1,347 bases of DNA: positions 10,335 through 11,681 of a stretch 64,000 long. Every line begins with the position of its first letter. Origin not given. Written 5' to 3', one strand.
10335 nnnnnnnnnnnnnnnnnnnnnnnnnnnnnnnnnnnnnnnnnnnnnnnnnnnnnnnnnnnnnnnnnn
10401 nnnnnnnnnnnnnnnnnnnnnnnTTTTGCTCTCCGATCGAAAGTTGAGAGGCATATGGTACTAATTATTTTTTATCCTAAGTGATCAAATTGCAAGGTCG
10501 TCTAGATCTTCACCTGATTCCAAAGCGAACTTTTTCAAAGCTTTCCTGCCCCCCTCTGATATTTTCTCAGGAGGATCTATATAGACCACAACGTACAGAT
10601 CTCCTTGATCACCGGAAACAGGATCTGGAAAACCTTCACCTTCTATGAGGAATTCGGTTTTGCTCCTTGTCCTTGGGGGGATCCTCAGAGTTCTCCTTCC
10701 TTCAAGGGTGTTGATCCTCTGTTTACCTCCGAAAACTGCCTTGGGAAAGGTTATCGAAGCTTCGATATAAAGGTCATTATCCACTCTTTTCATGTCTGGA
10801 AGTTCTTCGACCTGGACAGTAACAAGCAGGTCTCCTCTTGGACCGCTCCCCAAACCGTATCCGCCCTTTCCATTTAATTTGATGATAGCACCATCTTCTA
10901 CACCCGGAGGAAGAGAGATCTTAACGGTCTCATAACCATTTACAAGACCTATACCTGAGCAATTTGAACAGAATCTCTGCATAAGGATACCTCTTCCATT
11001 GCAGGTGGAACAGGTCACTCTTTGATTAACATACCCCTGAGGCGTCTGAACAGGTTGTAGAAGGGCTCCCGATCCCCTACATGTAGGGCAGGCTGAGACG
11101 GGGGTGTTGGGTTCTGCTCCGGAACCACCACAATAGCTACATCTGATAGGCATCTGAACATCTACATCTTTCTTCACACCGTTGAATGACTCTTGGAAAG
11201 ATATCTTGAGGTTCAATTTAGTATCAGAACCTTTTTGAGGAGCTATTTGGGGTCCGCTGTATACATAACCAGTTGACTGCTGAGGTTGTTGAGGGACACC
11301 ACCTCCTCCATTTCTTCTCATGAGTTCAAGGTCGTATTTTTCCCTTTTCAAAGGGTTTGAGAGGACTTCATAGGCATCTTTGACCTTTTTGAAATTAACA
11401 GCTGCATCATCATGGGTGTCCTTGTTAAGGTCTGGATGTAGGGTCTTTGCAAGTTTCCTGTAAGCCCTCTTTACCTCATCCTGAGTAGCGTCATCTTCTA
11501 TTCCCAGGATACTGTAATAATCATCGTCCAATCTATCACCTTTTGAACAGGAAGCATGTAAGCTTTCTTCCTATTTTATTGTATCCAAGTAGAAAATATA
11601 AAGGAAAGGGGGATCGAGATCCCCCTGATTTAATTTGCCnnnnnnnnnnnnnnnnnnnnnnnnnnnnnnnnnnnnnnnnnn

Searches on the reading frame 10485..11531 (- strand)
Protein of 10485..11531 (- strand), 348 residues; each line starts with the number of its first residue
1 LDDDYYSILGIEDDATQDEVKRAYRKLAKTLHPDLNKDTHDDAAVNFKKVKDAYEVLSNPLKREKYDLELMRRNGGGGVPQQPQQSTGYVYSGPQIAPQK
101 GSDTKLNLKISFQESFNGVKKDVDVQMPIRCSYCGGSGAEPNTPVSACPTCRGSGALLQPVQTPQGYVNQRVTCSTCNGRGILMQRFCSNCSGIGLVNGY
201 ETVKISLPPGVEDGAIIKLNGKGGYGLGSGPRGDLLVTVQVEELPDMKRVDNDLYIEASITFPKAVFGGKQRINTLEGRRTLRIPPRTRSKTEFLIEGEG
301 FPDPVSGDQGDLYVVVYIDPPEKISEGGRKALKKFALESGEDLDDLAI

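Call 13: search_protein_families(library=pfam, proteins=[window:10485-11531:-], max_evalue=0.001)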
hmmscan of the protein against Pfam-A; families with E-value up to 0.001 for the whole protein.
window:10485-11531:- (348 aa): 3 families
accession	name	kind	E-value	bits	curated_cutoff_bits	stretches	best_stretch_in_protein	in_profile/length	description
PF01556.23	DnaJ_C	-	4.8e-35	121.3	26.6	1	105-321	2-152/152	DnaJ C terminal domain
PF00226.36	DnaJ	-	4.6e-23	81.5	27.8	1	4-67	1-63/63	DnaJ domain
PF00684.25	DnaJ_CXXCXGXG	-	1.6e-13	51.1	32.7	1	131-194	1-64/65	DnaJ central domain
